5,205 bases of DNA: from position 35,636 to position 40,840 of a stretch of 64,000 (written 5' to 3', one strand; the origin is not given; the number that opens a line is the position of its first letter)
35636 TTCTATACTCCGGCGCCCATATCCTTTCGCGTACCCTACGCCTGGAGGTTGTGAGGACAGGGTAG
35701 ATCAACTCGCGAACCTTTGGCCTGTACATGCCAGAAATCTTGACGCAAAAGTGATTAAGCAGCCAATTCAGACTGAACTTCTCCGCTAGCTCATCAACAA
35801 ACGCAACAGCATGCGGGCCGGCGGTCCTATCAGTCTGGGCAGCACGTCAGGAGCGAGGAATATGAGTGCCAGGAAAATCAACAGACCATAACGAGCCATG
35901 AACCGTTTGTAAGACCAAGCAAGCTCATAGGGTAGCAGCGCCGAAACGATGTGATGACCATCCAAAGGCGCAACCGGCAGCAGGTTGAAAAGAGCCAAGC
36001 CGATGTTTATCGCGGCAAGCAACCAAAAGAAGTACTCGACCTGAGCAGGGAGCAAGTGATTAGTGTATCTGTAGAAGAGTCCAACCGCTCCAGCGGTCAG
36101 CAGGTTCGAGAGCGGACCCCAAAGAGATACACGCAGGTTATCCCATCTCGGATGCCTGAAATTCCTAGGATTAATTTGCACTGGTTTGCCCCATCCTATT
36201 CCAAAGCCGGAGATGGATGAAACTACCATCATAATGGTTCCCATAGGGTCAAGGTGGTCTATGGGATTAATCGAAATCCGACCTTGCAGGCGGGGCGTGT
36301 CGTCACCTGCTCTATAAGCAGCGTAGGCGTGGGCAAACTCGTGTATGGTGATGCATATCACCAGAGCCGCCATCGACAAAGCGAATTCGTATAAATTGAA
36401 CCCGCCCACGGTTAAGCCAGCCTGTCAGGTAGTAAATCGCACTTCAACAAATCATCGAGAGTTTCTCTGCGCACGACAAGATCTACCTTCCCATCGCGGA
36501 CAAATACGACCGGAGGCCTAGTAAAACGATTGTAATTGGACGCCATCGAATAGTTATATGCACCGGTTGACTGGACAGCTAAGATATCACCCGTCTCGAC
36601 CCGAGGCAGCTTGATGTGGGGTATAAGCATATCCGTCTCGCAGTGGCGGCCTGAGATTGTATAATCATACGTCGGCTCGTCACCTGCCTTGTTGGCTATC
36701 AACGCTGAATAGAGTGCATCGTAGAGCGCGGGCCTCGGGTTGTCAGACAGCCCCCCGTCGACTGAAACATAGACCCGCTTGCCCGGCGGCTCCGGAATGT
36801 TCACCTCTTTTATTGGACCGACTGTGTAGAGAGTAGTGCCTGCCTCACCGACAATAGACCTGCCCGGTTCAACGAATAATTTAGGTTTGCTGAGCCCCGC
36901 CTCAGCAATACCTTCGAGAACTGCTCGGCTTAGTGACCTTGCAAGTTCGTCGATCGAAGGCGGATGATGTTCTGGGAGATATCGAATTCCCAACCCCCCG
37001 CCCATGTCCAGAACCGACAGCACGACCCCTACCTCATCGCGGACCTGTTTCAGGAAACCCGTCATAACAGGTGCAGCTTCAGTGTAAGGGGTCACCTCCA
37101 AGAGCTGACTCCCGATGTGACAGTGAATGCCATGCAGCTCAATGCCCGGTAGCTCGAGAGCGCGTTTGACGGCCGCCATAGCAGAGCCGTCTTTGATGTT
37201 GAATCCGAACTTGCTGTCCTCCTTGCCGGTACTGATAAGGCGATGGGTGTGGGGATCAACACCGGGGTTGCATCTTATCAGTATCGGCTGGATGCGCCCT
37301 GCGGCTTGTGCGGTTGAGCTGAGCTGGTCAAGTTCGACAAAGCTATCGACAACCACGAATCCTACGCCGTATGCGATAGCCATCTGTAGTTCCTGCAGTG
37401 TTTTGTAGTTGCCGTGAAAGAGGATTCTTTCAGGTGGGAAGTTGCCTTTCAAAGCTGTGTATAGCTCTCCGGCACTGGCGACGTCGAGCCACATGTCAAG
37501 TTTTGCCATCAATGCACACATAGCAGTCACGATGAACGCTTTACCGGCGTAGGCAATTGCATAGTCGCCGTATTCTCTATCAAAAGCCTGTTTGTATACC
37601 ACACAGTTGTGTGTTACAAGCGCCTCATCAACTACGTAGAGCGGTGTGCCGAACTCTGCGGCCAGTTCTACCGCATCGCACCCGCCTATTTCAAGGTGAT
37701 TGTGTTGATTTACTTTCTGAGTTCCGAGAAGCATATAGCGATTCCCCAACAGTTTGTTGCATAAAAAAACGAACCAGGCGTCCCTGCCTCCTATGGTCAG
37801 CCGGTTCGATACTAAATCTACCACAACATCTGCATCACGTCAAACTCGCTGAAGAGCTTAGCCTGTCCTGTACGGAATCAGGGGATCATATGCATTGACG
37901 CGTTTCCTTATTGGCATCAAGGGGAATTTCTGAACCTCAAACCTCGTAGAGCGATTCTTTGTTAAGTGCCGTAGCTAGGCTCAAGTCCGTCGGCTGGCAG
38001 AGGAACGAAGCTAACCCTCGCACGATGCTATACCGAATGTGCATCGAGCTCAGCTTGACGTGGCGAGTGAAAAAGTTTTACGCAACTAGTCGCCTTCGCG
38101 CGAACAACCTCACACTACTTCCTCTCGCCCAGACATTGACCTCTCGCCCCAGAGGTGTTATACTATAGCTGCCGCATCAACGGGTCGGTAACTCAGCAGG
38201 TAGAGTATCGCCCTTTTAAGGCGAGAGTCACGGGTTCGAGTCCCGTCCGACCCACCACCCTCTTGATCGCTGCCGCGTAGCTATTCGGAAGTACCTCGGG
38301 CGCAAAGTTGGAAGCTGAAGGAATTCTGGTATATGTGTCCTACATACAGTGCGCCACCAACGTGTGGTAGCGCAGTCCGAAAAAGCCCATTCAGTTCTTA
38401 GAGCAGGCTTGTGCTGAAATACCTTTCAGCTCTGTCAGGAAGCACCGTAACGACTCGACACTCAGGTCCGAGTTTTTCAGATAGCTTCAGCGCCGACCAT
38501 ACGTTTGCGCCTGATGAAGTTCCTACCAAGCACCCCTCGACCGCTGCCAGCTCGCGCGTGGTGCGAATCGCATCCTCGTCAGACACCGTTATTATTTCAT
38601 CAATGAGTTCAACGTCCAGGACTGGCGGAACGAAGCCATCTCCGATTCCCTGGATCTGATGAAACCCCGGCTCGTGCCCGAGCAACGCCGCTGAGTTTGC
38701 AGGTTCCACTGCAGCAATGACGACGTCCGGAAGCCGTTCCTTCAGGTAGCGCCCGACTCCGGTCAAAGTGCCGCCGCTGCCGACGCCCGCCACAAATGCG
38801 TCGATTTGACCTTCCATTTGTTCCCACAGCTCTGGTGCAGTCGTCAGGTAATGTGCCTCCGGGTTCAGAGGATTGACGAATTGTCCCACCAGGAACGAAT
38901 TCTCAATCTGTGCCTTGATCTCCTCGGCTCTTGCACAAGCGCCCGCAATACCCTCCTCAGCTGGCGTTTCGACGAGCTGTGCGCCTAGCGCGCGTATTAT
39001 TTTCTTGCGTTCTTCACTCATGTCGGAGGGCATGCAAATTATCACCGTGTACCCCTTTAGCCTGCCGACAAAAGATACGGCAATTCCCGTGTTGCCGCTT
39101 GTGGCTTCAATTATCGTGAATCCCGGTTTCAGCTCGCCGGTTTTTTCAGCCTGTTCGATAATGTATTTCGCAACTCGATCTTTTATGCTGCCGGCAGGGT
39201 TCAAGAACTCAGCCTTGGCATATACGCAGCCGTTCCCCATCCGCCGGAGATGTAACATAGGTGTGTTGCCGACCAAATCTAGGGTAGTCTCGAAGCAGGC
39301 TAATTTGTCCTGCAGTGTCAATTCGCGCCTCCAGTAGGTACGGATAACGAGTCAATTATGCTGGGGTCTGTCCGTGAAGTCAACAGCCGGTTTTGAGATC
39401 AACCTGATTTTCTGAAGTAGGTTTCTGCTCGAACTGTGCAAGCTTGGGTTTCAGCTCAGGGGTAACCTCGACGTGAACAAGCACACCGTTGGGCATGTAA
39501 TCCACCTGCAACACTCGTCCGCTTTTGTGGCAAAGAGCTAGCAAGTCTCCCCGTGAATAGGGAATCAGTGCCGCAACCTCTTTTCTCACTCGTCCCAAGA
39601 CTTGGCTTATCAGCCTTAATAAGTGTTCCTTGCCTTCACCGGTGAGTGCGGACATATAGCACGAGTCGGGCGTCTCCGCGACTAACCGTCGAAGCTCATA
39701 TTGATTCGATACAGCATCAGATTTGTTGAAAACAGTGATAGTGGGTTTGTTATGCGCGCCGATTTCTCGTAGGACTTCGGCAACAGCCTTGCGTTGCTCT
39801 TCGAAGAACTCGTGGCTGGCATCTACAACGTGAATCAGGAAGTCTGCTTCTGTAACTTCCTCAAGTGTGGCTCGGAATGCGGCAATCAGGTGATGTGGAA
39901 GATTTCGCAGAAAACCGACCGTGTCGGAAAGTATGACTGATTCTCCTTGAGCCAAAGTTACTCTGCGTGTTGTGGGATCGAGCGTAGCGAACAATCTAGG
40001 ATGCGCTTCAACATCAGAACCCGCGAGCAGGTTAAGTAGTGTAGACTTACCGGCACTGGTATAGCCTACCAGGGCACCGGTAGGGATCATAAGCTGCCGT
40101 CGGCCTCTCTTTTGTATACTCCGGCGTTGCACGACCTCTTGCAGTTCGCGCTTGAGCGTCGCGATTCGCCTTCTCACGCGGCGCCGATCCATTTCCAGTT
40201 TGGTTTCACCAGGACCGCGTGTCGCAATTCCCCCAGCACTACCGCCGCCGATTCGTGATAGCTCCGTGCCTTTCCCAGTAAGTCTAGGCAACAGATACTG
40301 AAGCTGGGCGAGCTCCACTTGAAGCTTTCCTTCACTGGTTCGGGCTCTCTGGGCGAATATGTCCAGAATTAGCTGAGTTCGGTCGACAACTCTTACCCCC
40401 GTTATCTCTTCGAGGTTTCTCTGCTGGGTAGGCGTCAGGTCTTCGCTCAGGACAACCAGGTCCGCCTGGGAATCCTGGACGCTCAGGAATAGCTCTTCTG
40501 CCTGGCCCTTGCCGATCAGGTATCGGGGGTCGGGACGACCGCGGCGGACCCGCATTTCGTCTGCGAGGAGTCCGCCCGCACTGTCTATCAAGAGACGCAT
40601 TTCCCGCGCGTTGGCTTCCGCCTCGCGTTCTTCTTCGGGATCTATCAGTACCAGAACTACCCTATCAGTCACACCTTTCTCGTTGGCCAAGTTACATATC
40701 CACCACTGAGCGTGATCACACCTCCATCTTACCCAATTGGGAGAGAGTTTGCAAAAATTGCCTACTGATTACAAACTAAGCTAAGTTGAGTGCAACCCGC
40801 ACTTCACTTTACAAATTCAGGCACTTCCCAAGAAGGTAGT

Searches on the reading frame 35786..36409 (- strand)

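Call 39: search_protein_families(library=pfam, proteins=[window:35786-36409:-], max_evalue=0.001)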
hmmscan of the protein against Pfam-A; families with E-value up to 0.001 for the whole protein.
window:35786-36409:- (207 aa): 1 family
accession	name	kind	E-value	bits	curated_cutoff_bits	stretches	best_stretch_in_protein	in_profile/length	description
PF02163.28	Peptidase_M50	-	1e-15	58.2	27.2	1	14-180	4-219/221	Peptidase family M50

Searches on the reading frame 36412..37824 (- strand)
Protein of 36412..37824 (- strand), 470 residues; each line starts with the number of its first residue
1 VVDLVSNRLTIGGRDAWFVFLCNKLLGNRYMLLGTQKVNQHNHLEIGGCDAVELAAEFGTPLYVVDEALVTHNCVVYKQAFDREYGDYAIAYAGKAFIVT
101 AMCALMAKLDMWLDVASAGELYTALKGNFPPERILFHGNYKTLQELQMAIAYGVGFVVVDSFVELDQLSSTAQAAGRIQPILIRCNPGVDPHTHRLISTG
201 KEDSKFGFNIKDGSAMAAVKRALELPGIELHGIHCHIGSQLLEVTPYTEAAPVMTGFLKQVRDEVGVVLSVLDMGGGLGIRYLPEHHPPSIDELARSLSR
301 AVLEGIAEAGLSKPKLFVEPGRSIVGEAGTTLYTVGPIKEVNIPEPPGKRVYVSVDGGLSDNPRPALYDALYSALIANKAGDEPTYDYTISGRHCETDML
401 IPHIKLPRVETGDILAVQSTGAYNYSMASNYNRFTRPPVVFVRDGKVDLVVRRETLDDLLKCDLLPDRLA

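Call 26: search_protein_families(library=pfam, proteins=[window:36412-37824:-], max_evalue=0.001)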
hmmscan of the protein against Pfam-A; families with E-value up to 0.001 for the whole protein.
window:36412-37824:- (470 aa): 2 families
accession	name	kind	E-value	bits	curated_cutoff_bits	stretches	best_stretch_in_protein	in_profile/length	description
PF02784.22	Orn_Arg_deC_N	-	3e-58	197.5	23.4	1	79-325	9-246/247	Pyridoxal-dependent decarboxylase, pyridoxal binding domain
PF00278.28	Orn_DAP_Arg_deC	-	4.5e-13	49.7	23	1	78-421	5-95/95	Pyridoxal-dependent decarboxylase, C-terminal sheet domain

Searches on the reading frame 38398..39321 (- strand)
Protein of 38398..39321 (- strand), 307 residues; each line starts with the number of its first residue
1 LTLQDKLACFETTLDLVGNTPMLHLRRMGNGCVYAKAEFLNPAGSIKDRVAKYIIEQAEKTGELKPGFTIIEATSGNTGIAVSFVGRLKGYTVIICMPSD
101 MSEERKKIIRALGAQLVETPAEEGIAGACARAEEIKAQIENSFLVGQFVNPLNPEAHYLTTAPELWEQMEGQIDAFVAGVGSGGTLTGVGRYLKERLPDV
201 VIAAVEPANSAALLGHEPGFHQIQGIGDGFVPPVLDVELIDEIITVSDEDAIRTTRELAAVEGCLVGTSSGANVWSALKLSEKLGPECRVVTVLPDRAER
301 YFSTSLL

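Call 27: search_protein_families(library=pfam, proteins=[window:38398-39321:-], max_evalue=0.001)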
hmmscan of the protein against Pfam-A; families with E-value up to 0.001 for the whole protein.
window:38398-39321:- (307 aa): 1 family
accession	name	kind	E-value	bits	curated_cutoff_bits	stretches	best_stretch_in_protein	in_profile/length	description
PF00291.31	PALP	-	3.4e-77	260.1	35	1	15-296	3-295/295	Pyridoxal-phosphate dependent enzyme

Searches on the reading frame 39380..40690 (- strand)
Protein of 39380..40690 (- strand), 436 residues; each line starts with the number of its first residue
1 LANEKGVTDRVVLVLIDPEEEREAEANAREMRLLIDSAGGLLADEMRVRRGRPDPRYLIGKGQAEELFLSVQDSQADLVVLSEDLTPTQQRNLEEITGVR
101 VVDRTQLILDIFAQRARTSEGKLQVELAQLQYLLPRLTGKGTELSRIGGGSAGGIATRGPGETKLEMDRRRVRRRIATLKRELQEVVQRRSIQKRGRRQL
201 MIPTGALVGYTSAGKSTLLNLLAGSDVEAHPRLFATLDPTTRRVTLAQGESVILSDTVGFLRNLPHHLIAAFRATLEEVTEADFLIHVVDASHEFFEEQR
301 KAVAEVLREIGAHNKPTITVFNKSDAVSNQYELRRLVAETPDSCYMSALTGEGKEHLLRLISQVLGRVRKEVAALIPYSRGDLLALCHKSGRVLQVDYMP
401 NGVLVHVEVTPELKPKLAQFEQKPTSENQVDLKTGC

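Call 27: search_protein_families(library=pfam, proteins=[window:39380-40690:-], max_evalue=0.001)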
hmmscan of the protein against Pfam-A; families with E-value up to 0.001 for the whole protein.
window:39380-40690:- (436 aa): 7 families
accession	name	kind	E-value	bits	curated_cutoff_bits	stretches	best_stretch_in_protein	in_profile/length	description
PF16360.10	GTP-bdg_M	-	1.9e-30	105.7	29.5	1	115-197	1-79/79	GTP-binding GTPase Middle Region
PF13167.11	GTP-bdg_N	-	1.7e-27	96.3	25.4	1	27-113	3-89/89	GTP-binding GTPase N-terminal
PF01926.29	MMR_HSR1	-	2.8e-22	79.4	21.9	1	206-323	3-113/113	50S ribosome-binding GTPase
PF00350.29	Dynamin_N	-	1.9e-07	31.7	27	0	206-229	2-25/168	Dynamin family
PF03193.22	RsgA_GTPase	-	0.00016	22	30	0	203-260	107-168/174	RsgA GTPase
PF00009.33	GTP_EFTU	-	0.00029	20.9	26.5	0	279-344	90-150/188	Elongation factor Tu GTP binding domain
PF19275.4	HflX_C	-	0.00049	20.5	26.4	0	338-410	7-80/102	HflX C-terminal domain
